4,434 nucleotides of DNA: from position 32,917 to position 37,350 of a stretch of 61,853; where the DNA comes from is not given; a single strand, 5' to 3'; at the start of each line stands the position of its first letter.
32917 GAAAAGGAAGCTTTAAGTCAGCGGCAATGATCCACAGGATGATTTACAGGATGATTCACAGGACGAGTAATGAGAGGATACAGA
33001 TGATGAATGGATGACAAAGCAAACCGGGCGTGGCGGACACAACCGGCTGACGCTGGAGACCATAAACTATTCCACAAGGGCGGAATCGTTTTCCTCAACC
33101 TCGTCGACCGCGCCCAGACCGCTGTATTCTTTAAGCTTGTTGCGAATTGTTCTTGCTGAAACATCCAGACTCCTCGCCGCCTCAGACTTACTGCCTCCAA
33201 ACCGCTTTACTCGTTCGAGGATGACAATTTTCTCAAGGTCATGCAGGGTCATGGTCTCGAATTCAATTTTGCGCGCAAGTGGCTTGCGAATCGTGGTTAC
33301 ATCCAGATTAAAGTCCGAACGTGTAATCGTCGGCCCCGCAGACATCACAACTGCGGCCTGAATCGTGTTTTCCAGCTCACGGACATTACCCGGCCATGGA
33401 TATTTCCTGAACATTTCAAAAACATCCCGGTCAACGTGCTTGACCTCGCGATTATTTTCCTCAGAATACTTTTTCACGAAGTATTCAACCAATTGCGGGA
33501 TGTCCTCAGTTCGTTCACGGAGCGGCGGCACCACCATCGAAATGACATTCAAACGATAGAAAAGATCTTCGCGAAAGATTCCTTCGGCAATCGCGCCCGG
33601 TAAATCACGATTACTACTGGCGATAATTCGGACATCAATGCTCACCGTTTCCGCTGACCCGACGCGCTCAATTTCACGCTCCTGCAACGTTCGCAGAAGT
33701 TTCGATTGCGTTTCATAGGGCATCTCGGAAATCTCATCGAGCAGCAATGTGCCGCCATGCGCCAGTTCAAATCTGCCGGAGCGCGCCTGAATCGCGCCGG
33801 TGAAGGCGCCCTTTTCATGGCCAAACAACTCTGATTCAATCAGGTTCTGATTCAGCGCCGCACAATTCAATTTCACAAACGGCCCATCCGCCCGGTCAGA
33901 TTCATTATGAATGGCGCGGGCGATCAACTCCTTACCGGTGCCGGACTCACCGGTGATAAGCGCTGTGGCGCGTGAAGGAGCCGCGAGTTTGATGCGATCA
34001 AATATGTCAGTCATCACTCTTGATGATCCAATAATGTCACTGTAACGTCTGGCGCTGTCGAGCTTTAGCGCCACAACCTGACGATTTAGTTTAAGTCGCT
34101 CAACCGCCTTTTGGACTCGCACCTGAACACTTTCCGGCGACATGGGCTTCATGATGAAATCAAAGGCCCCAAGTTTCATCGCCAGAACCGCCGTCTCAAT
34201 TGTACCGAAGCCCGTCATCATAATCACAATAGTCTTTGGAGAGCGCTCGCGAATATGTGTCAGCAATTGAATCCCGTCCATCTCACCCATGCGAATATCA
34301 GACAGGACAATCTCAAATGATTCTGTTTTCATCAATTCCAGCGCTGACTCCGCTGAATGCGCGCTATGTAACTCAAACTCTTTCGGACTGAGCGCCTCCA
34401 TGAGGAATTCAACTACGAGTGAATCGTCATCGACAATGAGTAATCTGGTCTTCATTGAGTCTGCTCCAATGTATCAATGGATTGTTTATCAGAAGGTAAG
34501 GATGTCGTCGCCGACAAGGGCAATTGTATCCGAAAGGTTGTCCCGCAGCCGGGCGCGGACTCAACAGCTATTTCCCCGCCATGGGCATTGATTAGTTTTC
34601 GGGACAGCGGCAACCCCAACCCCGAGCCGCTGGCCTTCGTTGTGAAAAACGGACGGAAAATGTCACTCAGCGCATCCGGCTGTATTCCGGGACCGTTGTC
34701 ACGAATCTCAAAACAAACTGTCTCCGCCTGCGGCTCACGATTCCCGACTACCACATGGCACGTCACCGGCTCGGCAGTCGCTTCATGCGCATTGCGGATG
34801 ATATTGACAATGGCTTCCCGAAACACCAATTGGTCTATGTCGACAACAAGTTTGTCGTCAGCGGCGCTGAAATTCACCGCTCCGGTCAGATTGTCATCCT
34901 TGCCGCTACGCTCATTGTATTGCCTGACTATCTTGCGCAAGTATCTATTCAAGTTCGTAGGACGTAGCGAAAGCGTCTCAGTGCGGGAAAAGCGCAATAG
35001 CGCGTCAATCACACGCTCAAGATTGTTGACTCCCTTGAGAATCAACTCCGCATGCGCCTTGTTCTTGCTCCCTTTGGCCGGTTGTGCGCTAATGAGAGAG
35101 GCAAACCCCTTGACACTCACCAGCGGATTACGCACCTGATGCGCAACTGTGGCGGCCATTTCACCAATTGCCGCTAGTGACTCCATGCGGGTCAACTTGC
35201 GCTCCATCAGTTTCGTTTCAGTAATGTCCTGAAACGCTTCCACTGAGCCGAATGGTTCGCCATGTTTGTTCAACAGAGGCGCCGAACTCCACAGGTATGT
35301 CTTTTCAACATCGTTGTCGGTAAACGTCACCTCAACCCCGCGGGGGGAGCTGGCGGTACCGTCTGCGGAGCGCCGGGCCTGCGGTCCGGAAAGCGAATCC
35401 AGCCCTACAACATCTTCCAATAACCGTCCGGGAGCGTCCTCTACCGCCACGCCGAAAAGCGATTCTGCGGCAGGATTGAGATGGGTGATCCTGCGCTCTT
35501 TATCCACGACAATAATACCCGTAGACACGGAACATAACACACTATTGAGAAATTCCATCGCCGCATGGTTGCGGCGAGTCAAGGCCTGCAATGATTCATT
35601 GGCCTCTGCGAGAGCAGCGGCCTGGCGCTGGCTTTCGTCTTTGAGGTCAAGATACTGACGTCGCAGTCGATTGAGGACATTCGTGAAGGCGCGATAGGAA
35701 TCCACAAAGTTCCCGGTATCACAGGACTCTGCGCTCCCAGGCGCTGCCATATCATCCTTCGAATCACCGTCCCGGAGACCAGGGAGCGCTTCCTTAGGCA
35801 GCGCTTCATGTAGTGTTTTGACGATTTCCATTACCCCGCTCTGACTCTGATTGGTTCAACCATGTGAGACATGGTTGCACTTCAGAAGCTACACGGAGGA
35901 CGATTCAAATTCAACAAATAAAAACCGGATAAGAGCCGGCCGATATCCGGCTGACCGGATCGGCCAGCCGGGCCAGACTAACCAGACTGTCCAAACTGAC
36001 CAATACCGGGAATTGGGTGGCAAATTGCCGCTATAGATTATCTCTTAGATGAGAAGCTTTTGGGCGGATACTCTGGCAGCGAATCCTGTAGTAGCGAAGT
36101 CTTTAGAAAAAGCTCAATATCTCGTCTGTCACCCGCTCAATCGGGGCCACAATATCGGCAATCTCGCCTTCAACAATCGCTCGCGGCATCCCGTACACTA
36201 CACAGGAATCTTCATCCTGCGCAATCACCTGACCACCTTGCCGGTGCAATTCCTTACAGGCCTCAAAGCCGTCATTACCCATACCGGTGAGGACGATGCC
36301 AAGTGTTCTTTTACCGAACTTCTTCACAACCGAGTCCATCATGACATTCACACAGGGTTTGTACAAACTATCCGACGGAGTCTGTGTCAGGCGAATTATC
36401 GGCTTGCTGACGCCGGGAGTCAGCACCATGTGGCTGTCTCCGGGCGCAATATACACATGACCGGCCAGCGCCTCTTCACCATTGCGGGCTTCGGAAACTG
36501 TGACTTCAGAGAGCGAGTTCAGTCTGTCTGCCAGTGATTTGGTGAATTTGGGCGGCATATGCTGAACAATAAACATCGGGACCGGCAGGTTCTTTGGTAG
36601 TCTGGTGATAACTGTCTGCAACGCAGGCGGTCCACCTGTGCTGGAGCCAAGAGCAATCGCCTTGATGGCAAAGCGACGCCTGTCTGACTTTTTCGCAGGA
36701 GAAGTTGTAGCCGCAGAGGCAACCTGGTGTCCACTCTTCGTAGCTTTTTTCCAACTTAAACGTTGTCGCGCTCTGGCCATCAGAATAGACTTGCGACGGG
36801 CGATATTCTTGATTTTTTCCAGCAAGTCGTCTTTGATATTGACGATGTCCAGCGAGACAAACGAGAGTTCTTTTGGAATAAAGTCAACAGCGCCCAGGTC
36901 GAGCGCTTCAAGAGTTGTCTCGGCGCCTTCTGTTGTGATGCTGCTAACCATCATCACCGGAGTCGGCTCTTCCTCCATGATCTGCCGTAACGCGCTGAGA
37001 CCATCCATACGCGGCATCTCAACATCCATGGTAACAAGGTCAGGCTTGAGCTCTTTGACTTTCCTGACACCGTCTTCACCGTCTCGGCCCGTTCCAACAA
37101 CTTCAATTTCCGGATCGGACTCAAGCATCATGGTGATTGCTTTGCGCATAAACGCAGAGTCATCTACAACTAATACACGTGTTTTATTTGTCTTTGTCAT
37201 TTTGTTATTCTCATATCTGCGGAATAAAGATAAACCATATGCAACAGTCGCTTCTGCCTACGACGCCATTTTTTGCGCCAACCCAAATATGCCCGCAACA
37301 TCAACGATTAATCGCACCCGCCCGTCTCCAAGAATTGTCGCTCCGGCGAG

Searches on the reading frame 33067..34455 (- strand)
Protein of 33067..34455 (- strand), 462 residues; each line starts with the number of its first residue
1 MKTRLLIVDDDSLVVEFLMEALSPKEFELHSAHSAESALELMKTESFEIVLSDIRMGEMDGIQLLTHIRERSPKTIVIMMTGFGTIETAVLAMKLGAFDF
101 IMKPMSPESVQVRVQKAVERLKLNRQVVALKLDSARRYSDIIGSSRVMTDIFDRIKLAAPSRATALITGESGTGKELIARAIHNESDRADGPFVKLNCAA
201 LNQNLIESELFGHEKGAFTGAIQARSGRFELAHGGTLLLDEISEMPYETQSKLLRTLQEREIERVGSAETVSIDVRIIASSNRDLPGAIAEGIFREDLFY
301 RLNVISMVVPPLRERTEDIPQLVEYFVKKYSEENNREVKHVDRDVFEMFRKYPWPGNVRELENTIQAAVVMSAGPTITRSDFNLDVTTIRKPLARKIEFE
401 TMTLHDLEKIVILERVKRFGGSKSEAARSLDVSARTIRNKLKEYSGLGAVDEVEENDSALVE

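Call 5: search_protein_families(library=pfam, proteins=[window:33067-34455:-], max_evalue=0.01)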
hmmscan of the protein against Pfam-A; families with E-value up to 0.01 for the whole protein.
window:33067-34455:- (462 aa): 13 families
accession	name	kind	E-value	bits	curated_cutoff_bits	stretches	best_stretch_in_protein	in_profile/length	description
PF00158.32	Sigma54_activat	-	3.2e-70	235.6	20.2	1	141-307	1-167/168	Sigma-54 interaction domain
PF00072.30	Response_reg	-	8.3e-28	97.2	30.2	1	6-114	2-110/111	Response regulator receiver domain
PF25601.1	AAA_lid_14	-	4.9e-25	87.6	27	1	313-387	1-75/87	AAA+ ATPase lid domain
PF14532.12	Sigma54_activ_2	-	5.6e-22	78.9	25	1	142-312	1-138/138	Sigma-54 interaction domain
PF02954.25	HTH_8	-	9.6e-10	38.5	22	1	404-444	2-42/42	Bacterial regulatory protein, Fis family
PF07728.20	AAA_5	-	2.3e-07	31.3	22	1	166-283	3-123/139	AAA domain (dynein-related subfamily)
PF00004.35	AAA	-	1.9e-06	28.8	21.2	1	166-299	2-123/131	ATPase family associated with various cellular activities (AAA)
PF01078.27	Mg_chelatase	-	6.1e-06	26.2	20.3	1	220-282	93-157/207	Magnesium chelatase, subunit ChlI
PF23198.2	PDE8A_N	-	0.00035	20.9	29.6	1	5-79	13-88/147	PDE8A-like, N-terminal domain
PF13191.12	AAA_16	-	0.0013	19.7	32.6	1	149-258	13-121/167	AAA ATPase domain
PF07726.17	AAA_3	-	0.0013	19.1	27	1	166-282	3-111/131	ATPase family associated with various cellular activities (AAA)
PF13384.12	HTH_23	-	0.0016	18.6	24.6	1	408-446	6-45/50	Homeodomain-like domain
PF13245.12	AAA_19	-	0.0028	18.3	25.1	0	162-262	11-120/134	AAA domain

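Call 41: search_protein_families(library=ncbifam, proteins=[window:33067-34455:-], max_evalue=0.001)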
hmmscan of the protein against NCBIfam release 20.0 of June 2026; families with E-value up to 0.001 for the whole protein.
window:33067-34455:- (462 aa): 119 families (the best 25 are shown)
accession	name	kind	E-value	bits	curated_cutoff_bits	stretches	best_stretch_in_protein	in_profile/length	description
NF008469.0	PRK11361.1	equivalog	2.9e-141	471.3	714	1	3-445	5-455/461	acetoacetate metabolism transcriptional regulator AtoC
NF007689.0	PRK10365.1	equivalog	4.6e-125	417.9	760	1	4-441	7-439/441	sigma-54-dependent response regulator transcription factor ZraR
TIGR01818.1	ntrC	equivalog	1.3e-124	416.6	558.6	1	6-387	2-382/463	nitrogen regulation protein NR(I)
TIGR02915.1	PEP_resp_reg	equivalog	4.1e-119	398.3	502.6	1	5-444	1-442/445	PEP-CTERM-box response regulator transcription factor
NF041946.1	LuxO_transreg_Vib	equivalog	7.3e-116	387.7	800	1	8-444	2-460/463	quorum-sensing sigma-54 dependent transcriptional regulator LuxO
TIGR01817.1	nifA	equivalog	3.7e-114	382.4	528.85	1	114-411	171-468/534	nif-specific transcriptional activator NifA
NF008176.1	PRK10923.1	equivalog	3.2e-109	365.6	620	1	4-386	5-385/469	nitrogen regulation protein NR(I)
NF051870.1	NAssimRespRegNtrX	equivalog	7e-107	358.1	600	1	5-443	4-449/452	nitrogen assimilation response regulator NtrX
NF050807.1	TransRegFlbDCaul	equivalog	1.2e-105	354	750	1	32-448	30-442/454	sigma-54-dependent transcriptional regulator FlbD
NF011695.0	PRK15115.1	equivalog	2.9e-105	352.6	763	1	3-380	7-376/445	two-component system response regulator GlrR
NF041552.1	TF_PrdR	equivalog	1.6e-104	350.4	795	1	110-444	240-576/577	sigma-54 dependent transcriptional regulator PrdR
NF049963.1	RespRegFlgRCampy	domain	8.3e-98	328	750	1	5-444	3-427/429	fla regulon two-component system response regulator FlgR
NF038308.1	RNA_repair_RtcR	equivalog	9.1e-96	321.8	650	1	27-398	55-448/530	RNA repair transcriptional activator RtcR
NF003451.0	PRK05022.1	equivalog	1.4e-95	320.9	476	1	117-385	168-442/512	nitric oxide reductase transcriptional regulator NorR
NF011958.0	PRK15429.1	equivalog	1.1e-86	292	830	1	135-441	375-681/692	formate hydrogenlyase transcriptional activator FlhA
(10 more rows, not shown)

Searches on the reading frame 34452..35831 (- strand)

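Call 5: search_protein_families(library=pfam, proteins=[window:34452-35831:-], max_evalue=0.01)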
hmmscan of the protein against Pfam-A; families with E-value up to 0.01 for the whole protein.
window:34452-35831:- (459 aa): 10 families
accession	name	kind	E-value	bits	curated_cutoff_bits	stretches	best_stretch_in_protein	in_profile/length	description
PF02518.31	HATPase_c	-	4.4e-25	88.7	26.4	1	334-440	3-110/111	Histidine kinase-, DNA gyrase B-, and HSP90-like ATPase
PF08448.16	PAS_4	-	2e-12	47.7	23.1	1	101-207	3-109/110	PAS fold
PF00512.31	HisKA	-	1.7e-11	44.5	26.9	1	223-285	3-64/66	His Kinase A (phospho-acceptor) domain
PF00989.32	PAS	-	2.2e-08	34.5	22.6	1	95-202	3-112/113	PAS fold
PF13426.13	PAS_9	-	8.5e-08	32.9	27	1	104-205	2-103/103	PAS domain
PF13581.12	HATPase_c_2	-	8.6e-08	32.7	27.4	1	315-417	28-112/127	Histidine kinase-like ATPase domain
PF13188.13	PAS_8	-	2.6e-07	30.8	21.8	1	95-143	3-52/65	PAS domain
PF13596.12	PAS_10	-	5.6e-06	27.4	22.1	1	95-204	1-106/106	PAS domain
PF13589.12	HATPase_c_3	-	6.4e-05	23.4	25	1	337-399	3-61/137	Histidine kinase-, DNA gyrase B-, and HSP90-like ATPase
PF12860.13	PAS_7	-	0.0054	17.3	27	0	101-143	3-46/115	PAS fold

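Call 41: search_protein_families(library=ncbifam, proteins=[window:34452-35831:-], max_evalue=0.001)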
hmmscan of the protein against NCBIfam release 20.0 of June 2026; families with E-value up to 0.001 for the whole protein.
window:34452-35831:- (459 aa): 86 families (the best 25 are shown)
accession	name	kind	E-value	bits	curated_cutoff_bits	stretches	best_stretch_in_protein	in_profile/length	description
NF008468.0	PRK11360.1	equivalog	5.8e-79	266.1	646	1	76-442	251-611/616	two-component system sensor histidine kinase AtoS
NF007688.0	PRK10364.1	equivalog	2.4e-50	171.6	479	1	206-442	224-454/460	two-component system sensor histidine kinase ZraS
NF010411.0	PRK13837.1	equivalog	3e-42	144.6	647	1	197-446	425-682/828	two-component system VirA-like sensor kinase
NF046044.1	PnpS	equivalog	6.3e-40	137.4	400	1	58-438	20-390/390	two-component system histidine kinase PnpS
NF033092.0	HK_WalK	equivalog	5.8e-34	117.6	725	1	64-439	229-594/594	cell wall metabolism sensor histidine kinase WalK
TIGR02966.1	phoR_proteo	equivalog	4.4e-33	114.7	334.2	1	93-436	6-332/333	phosphate regulon sensor histidine kinase PhoR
NF052574.1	HisKinEspCMyxo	equivalog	7.7e-33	113.6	1200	1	85-446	276-644/785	serine histidine kinase EspC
NF041777.1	sens_FixL_Rhizob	equivalog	1.7e-32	112.8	850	1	208-441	246-483/485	sensor protein FixL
NF052573.1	HisKinEspAMyxo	equivalog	4.2e-31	107.8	1400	1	84-439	243-611/755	serine histidine kinase EspA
NF046020.1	HisKinCckABruc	equivalog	2.3e-28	98.6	1000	1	88-446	342-714/868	cell cycle histidine kinase CckA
NF047874.1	MASE3_PAS_HK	subfamily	1.3e-25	90.3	560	1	53-443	225-629/655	MASE3 domain-containing sensor histidine kinase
NF046026.1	HisKinCckACaul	equivalog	1.9e-25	89.1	1000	1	93-448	182-541/678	cell cycle histidine kinase CckA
NF041947.1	LuxQ_Vibrio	equivalog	2.1e-25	88.8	1200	1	104-451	360-708/843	quorum-sensing autoinducer 2 sensor kinase/phosphatase LuxQ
NF053867.1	SprKinKinDBac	equivalog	3.9e-25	88.3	775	1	209-441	273-499/500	sporulation kinase KinD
NF011874.0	PRK15347.1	equivalog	5.1e-25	87.7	852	1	227-444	403-619/921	two component system sensor kinase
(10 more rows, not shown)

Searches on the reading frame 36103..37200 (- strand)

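Call 5: search_protein_families(library=pfam, proteins=[window:36103-37200:-], max_evalue=0.01)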
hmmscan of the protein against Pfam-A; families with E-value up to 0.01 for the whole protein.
window:36103-37200:- (365 aa): 2 families
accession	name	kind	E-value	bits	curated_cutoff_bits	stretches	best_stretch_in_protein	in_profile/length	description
PF01339.22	CheB_methylest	-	3.2e-64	216.3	24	1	182-361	1-174/174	CheB methylesterase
PF00072.30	Response_reg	-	1.1e-25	90.4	30.2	1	9-114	1-103/111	Response regulator receiver domain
